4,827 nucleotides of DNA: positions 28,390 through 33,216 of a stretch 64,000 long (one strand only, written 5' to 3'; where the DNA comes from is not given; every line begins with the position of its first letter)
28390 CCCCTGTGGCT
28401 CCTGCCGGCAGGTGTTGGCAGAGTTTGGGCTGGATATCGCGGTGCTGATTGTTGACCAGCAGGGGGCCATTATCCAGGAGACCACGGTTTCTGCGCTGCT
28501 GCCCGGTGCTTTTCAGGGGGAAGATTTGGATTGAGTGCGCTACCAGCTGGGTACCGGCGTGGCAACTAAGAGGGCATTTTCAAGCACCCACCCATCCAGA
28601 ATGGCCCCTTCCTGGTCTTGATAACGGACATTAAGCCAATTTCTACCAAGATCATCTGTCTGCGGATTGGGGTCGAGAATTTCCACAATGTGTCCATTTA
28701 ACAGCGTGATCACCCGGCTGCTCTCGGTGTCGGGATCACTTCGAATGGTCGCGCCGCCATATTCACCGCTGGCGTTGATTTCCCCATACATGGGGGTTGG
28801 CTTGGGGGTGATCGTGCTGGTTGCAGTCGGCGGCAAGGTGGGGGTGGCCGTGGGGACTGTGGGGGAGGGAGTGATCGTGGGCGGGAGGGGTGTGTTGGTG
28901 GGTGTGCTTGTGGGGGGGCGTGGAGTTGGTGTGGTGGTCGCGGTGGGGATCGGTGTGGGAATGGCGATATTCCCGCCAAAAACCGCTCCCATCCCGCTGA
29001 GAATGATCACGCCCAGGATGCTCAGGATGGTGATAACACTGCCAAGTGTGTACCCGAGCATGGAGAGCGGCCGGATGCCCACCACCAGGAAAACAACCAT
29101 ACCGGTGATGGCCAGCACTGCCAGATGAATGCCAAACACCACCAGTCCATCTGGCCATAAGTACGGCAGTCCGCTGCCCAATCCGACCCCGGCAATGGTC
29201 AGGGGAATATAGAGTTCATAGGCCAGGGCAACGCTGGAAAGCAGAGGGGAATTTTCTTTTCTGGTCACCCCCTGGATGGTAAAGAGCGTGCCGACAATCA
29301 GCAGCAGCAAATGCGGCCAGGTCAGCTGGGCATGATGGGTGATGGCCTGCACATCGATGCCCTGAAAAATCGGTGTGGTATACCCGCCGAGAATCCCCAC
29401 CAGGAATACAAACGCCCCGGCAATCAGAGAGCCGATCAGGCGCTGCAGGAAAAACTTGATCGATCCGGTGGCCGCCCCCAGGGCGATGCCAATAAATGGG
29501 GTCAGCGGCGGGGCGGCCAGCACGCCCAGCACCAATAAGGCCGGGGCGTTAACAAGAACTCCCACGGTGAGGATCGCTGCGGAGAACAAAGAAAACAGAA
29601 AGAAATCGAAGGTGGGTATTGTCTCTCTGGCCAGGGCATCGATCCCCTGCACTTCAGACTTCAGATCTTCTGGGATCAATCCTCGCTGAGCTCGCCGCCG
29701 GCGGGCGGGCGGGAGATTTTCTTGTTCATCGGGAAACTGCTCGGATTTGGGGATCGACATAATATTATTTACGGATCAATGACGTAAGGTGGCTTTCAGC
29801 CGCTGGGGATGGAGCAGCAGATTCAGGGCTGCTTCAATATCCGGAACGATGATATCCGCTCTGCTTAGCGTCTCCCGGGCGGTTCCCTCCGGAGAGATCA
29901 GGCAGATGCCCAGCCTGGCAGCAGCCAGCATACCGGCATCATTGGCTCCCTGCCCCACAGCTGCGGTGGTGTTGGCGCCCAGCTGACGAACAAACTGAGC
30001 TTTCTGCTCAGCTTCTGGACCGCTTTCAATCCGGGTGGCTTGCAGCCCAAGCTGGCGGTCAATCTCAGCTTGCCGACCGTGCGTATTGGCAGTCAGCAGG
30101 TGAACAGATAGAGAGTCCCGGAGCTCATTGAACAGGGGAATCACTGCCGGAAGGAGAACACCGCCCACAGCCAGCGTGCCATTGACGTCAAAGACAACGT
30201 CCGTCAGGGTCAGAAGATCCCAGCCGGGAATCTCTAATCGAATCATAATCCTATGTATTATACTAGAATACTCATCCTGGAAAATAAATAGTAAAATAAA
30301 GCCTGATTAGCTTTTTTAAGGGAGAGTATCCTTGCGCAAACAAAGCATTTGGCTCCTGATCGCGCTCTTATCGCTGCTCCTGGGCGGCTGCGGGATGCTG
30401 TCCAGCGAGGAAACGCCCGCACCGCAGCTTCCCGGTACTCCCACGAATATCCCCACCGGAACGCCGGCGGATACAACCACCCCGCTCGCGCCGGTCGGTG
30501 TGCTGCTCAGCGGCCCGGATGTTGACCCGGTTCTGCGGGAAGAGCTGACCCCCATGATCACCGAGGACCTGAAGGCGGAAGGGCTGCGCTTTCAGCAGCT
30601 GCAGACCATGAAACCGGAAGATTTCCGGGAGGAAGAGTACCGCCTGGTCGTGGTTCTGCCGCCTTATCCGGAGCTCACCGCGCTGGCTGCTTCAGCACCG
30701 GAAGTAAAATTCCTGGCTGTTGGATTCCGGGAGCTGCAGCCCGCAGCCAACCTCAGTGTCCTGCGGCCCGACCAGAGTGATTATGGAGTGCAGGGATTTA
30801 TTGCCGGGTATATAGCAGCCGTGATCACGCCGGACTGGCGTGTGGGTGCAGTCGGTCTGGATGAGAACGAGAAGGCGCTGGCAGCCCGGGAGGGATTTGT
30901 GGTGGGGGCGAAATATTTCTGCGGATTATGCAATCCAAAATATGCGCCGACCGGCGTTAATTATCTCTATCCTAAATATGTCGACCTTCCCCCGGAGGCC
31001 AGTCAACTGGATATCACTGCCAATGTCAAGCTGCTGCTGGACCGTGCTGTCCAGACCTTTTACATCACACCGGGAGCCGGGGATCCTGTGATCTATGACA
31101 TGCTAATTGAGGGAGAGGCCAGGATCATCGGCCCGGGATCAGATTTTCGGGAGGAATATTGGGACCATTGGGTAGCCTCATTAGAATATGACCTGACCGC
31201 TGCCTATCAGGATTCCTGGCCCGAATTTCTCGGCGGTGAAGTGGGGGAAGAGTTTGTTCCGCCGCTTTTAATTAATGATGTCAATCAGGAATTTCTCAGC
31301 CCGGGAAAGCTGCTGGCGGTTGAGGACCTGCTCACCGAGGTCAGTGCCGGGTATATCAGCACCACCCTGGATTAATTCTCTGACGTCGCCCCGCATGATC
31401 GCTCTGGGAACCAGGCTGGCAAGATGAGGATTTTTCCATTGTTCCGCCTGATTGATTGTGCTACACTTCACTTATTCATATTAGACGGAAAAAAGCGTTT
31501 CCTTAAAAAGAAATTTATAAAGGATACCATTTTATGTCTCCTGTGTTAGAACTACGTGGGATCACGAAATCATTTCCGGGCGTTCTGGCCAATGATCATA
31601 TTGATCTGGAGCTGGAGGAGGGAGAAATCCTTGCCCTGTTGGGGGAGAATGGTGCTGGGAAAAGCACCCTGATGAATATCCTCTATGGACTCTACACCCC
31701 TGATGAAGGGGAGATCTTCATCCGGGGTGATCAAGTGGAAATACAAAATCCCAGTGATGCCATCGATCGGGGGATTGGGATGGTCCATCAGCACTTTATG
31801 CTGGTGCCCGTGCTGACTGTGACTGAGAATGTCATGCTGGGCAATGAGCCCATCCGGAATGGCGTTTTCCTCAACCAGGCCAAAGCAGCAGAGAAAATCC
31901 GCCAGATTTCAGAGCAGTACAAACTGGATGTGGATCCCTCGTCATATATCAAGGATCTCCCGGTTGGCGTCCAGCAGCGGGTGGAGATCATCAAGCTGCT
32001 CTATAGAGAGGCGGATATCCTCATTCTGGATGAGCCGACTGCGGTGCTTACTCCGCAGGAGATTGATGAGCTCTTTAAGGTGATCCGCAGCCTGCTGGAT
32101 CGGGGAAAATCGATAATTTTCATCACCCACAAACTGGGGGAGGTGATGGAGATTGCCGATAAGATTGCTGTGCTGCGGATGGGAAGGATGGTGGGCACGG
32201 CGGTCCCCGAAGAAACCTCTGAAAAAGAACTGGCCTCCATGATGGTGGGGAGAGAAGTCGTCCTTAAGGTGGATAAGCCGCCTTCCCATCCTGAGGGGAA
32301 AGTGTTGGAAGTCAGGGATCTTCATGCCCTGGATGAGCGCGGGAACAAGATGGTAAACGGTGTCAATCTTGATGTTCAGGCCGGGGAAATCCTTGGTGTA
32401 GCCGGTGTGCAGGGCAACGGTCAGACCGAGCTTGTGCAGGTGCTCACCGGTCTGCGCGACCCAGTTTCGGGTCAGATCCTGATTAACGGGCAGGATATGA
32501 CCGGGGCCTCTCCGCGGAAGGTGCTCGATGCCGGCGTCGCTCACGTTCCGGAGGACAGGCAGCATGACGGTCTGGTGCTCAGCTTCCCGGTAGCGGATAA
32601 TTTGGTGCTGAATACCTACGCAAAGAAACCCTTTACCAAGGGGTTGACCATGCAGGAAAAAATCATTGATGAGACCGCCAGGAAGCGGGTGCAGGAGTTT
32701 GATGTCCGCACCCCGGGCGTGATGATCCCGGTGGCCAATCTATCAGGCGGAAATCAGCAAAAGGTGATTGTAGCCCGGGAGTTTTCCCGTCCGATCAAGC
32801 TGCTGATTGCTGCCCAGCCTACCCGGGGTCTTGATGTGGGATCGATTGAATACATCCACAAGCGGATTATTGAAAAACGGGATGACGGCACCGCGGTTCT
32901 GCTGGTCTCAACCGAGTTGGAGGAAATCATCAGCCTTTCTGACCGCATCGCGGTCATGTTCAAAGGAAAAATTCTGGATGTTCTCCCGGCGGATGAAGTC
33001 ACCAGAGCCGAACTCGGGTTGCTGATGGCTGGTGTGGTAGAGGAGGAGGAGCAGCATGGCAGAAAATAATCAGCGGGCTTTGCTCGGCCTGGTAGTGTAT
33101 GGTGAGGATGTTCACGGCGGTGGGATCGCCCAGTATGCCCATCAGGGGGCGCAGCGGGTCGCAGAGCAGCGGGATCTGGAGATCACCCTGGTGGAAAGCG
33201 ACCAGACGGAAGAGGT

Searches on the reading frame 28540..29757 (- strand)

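Call 6: search_protein_families(library=pfam, proteins=[window:28540-29757:-], max_evalue=0.001)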
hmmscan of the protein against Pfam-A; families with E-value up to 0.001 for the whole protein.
window:28540-29757:- (405 aa): 2 families
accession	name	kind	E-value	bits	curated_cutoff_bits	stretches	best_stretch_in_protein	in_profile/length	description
PF04087.19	DUF389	-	3.5e-07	30.8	23.9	1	81-215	3-135/137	Domain of unknown function (DUF389)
PF08239.17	SH3_3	-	5.6e-06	26.9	27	1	335-392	2-49/54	Bacterial SH3 domain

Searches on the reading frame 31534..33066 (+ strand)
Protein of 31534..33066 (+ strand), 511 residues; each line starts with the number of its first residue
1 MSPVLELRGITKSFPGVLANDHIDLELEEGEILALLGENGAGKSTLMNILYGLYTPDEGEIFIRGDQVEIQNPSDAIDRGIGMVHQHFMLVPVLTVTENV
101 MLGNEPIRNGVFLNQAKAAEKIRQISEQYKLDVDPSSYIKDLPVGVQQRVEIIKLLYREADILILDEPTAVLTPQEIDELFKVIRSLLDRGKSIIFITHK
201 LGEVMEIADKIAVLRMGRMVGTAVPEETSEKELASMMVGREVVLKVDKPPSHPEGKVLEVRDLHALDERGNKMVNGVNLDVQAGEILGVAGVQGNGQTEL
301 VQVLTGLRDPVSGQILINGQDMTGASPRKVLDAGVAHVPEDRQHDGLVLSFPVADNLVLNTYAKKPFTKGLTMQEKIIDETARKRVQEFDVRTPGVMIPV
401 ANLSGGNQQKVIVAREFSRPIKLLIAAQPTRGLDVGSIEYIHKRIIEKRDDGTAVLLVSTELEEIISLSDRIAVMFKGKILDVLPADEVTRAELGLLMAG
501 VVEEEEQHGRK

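Call 29: search_protein_families(library=pfam, proteins=[window:31534-33066:+], max_evalue=0.0001)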
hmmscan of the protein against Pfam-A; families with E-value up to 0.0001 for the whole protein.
window:31534-33066:+ (511 aa): 3 families
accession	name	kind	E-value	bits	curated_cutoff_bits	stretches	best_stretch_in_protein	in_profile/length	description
PF00005.33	ABC_tran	-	9.3e-52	175.7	25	2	22-170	3-137/137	ABC transporter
PF13304.12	AAA_21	-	4.2e-07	30.8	27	0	32-53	1-22/304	AAA domain, putative AbiEii toxin, Type IV TA system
PF13175.12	AAA_15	-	9.2e-05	22.7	32.1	0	24-70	18-67/374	AAA ATPase domain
